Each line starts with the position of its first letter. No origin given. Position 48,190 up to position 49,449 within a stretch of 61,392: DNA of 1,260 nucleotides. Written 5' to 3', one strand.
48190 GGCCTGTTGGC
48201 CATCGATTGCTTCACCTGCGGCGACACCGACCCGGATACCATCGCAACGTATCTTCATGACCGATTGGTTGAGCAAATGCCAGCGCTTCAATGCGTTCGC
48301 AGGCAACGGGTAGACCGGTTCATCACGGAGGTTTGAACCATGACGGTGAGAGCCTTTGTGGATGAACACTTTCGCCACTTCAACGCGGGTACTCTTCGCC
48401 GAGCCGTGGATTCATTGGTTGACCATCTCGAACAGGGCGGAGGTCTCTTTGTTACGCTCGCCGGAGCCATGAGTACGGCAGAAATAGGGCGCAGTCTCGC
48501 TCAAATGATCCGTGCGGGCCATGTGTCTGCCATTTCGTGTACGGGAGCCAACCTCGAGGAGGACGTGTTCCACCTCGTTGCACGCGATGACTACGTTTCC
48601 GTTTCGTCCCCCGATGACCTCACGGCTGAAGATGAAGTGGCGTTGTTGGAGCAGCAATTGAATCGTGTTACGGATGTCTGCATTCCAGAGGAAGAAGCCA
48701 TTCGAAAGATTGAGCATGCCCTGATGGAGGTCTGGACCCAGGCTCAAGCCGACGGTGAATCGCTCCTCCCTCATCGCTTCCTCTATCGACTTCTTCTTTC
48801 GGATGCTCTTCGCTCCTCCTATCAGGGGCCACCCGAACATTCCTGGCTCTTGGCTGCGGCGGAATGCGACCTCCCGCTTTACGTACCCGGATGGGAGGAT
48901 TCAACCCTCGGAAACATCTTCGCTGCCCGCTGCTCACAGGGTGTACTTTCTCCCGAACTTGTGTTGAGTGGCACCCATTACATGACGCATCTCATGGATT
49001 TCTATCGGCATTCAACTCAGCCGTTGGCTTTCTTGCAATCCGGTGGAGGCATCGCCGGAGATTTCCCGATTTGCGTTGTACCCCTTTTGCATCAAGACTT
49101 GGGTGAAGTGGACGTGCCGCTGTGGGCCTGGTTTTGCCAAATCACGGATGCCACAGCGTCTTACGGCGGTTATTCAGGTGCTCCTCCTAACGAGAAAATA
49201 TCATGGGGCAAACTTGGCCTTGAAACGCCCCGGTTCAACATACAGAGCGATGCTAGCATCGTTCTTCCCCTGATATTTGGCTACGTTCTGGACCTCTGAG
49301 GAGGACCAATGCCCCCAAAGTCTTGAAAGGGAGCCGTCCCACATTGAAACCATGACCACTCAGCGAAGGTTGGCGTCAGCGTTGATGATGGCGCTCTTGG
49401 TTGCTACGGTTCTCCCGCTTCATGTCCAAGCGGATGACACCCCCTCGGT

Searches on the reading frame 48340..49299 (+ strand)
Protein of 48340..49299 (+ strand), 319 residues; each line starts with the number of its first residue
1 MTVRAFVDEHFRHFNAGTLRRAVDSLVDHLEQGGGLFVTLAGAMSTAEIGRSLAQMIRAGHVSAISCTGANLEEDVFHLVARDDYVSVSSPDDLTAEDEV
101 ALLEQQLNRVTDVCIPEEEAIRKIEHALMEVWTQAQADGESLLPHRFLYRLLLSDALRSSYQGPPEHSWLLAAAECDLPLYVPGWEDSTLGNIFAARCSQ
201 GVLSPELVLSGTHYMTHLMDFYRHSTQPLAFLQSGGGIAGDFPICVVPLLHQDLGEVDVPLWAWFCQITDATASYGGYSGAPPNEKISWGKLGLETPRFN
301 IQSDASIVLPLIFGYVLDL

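Call 53: search_protein_families(library=pfam, proteins=[window:48340-49299:+], max_evalue=0.01)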
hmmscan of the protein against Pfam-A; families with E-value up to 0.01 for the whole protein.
window:48340-49299:+ (319 aa): 1 family
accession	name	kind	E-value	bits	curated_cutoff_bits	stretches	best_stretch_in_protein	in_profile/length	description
PF01916.23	DS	-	1.1e-38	133.7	27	1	14-315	11-287/288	Deoxyhypusine synthase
